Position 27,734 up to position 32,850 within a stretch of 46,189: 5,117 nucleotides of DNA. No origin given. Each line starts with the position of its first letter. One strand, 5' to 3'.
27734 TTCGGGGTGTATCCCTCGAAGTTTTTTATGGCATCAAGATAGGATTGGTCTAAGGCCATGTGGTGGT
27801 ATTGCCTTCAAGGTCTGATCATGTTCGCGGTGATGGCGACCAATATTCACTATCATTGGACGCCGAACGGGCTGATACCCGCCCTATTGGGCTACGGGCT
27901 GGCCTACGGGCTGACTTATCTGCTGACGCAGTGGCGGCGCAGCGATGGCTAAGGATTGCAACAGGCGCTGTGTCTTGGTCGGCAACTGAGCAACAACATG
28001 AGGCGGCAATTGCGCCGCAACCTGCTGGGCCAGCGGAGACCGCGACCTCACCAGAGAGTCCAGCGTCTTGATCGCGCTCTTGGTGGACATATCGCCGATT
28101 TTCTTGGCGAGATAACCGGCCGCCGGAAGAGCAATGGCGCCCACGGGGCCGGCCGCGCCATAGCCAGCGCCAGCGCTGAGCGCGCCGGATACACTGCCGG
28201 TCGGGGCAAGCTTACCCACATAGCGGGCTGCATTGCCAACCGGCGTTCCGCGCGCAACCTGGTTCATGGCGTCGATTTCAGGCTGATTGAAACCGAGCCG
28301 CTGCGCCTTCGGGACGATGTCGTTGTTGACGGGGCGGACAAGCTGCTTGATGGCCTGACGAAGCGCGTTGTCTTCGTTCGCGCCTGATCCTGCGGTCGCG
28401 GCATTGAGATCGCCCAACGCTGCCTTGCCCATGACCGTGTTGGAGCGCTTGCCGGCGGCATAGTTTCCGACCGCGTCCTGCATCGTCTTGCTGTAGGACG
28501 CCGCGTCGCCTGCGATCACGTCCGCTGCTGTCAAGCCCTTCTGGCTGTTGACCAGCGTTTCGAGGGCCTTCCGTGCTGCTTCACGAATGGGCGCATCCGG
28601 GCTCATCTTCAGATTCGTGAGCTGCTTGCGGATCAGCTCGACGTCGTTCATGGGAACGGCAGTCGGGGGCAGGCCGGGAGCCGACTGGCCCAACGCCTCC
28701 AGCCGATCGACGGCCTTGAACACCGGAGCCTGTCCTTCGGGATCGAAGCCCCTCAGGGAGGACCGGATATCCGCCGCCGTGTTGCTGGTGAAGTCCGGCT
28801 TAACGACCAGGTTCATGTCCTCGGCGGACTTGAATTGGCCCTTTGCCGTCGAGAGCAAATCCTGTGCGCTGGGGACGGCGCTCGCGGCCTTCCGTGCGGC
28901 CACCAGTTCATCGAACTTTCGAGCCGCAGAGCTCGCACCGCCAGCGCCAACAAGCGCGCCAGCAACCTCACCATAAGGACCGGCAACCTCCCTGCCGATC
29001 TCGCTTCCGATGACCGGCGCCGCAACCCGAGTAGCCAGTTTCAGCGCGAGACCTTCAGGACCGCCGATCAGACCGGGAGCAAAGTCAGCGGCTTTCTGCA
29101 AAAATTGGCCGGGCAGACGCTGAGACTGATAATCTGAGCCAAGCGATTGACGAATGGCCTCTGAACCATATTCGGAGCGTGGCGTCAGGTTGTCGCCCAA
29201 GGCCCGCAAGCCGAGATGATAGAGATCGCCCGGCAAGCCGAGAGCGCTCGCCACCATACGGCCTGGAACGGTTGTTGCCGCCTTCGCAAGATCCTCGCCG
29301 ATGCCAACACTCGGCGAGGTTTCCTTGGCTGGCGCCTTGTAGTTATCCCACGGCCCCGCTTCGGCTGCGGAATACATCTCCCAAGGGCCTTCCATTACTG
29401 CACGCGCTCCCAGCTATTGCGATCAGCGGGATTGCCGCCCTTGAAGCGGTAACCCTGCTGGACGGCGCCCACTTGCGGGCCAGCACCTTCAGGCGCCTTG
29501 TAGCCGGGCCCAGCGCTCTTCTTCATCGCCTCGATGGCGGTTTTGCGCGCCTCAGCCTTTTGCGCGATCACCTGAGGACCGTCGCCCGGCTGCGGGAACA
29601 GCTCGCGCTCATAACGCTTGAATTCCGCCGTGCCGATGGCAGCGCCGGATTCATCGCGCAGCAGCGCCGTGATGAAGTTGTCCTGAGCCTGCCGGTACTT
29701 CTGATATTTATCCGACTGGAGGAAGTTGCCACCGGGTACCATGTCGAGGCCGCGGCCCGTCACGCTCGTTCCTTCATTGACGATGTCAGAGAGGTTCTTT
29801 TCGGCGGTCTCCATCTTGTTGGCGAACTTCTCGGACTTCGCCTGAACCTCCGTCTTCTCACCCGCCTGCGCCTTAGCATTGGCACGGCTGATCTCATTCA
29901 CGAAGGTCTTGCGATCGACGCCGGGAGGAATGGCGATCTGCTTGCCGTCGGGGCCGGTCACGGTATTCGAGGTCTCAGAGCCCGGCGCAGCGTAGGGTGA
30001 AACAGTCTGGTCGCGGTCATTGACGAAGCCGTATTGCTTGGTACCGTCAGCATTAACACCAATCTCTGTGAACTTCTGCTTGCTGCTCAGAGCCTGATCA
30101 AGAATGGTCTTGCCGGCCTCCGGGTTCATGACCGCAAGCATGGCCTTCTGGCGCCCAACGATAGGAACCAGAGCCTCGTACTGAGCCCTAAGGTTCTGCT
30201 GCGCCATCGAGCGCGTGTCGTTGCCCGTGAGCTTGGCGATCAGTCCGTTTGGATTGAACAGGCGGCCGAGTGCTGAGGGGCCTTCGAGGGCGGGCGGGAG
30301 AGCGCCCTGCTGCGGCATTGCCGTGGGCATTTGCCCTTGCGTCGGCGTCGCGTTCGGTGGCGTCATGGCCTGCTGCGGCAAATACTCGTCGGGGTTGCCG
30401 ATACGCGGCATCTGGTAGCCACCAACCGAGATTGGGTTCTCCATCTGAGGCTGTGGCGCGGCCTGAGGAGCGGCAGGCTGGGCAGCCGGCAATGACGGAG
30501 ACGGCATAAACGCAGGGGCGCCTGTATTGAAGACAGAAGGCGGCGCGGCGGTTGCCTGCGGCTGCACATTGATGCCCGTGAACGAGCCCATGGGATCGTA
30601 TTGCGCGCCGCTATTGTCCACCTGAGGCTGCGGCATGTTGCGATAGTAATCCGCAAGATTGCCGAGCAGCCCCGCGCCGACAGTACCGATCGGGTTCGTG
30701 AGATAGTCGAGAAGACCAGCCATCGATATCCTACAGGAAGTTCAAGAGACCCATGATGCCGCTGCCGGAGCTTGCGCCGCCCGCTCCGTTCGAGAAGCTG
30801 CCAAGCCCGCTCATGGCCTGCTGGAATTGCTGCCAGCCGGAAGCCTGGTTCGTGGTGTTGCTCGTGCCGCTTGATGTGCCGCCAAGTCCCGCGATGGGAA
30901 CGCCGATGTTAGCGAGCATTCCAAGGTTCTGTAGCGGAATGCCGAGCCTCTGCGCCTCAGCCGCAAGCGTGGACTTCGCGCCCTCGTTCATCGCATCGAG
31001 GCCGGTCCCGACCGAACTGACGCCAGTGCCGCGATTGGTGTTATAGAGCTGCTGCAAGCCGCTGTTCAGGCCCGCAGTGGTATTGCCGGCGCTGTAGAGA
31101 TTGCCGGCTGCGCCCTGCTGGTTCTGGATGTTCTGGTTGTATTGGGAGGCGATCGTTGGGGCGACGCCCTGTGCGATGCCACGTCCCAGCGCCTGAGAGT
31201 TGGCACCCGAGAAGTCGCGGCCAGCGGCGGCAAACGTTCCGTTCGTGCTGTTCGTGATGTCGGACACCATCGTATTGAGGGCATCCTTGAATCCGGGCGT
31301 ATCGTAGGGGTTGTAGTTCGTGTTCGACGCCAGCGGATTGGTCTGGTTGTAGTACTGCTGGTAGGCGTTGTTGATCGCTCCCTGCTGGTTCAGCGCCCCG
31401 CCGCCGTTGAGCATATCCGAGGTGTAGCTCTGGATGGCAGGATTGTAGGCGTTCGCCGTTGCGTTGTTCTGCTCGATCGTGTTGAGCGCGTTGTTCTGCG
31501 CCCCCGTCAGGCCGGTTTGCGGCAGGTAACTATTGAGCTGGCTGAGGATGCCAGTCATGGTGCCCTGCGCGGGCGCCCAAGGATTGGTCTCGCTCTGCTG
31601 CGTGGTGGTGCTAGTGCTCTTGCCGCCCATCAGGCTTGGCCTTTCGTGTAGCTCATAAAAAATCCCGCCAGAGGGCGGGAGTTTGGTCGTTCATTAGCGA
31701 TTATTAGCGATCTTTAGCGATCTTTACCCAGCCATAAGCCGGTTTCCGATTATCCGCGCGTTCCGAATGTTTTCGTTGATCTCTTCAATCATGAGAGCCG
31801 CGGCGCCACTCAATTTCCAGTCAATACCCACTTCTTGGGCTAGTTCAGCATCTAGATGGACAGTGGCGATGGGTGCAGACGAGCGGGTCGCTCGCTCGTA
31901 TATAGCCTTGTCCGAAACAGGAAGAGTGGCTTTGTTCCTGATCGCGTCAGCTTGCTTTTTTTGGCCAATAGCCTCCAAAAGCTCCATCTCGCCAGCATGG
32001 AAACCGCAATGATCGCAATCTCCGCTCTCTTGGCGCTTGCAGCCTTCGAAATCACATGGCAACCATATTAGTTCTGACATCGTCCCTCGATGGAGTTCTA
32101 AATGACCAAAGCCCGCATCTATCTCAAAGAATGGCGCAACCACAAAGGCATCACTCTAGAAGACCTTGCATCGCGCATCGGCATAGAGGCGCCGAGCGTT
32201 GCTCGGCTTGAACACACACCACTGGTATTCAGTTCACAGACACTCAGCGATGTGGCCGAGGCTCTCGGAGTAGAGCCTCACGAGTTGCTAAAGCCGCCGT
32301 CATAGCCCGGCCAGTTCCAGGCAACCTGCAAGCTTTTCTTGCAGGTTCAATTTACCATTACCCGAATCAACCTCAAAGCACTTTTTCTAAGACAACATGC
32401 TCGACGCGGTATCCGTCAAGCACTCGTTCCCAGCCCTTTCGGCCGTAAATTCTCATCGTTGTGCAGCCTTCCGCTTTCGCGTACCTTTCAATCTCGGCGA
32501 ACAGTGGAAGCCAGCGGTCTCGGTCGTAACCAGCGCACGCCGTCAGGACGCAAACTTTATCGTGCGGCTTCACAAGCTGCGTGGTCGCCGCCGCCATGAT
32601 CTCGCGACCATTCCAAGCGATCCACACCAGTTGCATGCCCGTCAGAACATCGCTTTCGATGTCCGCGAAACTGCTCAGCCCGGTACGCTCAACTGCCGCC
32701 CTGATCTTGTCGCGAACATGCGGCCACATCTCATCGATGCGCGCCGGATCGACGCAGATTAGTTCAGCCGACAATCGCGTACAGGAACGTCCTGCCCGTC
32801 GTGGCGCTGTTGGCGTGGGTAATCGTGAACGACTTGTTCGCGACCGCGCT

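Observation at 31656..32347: Hairpin-bracketed two-gene insertion (XRE HTH facing a Cys-rich 118-aa protein) inside the tail/ejection module: second immunity region or defence cassette?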

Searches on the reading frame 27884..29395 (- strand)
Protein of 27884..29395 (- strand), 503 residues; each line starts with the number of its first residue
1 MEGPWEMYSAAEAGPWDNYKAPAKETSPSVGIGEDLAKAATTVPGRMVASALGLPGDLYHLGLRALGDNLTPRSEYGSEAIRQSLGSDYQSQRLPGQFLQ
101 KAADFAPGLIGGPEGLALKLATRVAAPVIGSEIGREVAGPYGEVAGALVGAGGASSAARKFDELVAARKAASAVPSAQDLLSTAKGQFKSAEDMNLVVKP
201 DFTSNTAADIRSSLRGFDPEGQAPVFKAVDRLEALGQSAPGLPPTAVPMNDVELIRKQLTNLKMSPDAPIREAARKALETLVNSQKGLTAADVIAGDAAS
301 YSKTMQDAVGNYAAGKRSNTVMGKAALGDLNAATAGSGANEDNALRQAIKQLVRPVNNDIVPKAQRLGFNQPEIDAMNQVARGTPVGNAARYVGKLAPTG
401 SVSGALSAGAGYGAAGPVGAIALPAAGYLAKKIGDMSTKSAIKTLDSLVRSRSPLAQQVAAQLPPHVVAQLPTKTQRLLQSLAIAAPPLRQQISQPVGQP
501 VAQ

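Call 5: search_protein_families(library=pfam, proteins=[window:27884-29395:-], max_evalue=0.1)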
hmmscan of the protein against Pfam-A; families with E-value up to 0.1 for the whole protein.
window:27884-29395:- (503 aa): 1 family
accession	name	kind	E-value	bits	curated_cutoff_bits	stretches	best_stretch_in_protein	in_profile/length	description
PF19224.5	pATOM36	-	0.073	12.7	27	0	126-165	227-266/270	pATOM36 family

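Call 6: search_protein_families(library=phrogs, proteins=[window:27884-29395:-], max_evalue=0.1)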
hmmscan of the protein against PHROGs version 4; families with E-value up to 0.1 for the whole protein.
window:27884-29395:- (503 aa): 3 families
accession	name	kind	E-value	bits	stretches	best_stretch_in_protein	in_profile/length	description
phrog_21712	-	head and packaging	3.8e-28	99.7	1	77-461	95-476/500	major head protein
phrog_21542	-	unknown function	0.0063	17.4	1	74-111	21-57/65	-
phrog_9618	-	unknown function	0.048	14.8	0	285-324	4-43/118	-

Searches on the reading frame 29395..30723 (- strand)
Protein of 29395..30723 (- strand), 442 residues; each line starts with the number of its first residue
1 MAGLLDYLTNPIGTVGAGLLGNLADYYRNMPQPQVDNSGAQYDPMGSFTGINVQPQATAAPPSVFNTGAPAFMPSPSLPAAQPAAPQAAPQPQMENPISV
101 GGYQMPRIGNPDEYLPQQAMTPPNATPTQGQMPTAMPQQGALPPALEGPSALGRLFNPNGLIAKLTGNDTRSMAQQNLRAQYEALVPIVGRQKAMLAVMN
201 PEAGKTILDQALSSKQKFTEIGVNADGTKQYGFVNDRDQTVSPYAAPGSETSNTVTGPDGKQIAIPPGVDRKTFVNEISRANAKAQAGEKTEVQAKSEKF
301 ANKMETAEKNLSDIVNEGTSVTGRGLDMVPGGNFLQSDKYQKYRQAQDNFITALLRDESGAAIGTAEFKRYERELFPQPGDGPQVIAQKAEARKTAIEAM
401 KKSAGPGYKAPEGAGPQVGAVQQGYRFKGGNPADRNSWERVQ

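Call 5: search_protein_families(library=pfam, proteins=[window:29395-30723:-], max_evalue=0.1)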
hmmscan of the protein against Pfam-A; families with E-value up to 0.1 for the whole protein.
window:29395-30723:- (442 aa): 0 families

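Call 6: search_protein_families(library=phrogs, proteins=[window:29395-30723:-], max_evalue=0.1)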
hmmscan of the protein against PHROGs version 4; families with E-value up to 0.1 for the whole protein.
window:29395-30723:- (442 aa): 1 family
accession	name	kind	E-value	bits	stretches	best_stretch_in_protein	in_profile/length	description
phrog_35431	-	unknown function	6.9e-06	25.8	1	338-402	440-504/546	-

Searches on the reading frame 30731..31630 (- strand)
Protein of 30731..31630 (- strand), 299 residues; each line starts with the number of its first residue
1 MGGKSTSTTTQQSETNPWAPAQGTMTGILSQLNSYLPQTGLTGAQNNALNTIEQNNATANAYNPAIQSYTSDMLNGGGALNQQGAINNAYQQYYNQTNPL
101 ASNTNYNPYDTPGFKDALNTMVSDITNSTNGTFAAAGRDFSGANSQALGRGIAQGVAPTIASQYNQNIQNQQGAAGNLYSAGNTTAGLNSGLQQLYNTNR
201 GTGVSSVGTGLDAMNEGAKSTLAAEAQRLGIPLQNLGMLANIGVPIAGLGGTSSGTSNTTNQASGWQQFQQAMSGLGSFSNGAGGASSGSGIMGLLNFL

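Call 5: search_protein_families(library=pfam, proteins=[window:30731-31630:-], max_evalue=0.1)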
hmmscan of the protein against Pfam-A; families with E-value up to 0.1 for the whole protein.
window:30731-31630:- (299 aa): 1 family
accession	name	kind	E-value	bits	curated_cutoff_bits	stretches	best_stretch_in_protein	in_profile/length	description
PF22238.1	RIP_P131-like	-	0.089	13.5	27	0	109-168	36-91/96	RIP/P131 family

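Call 6: search_protein_families(library=phrogs, proteins=[window:30731-31630:-], max_evalue=0.1)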
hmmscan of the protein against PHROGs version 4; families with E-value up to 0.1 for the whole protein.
window:30731-31630:- (299 aa): 1 family
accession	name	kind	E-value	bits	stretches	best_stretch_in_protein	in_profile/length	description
phrog_4287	-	DNA, RNA and nucleotide metabolism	1.4e-06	28.8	1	3-281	5-315/392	DNA ejection protein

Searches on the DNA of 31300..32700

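Call 72: search_rna_families(source=window, start=31300, end=32700, threshold=evalue, max_evalue=1)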
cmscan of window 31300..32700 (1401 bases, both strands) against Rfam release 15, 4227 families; matches with E-value up to 1: 0.
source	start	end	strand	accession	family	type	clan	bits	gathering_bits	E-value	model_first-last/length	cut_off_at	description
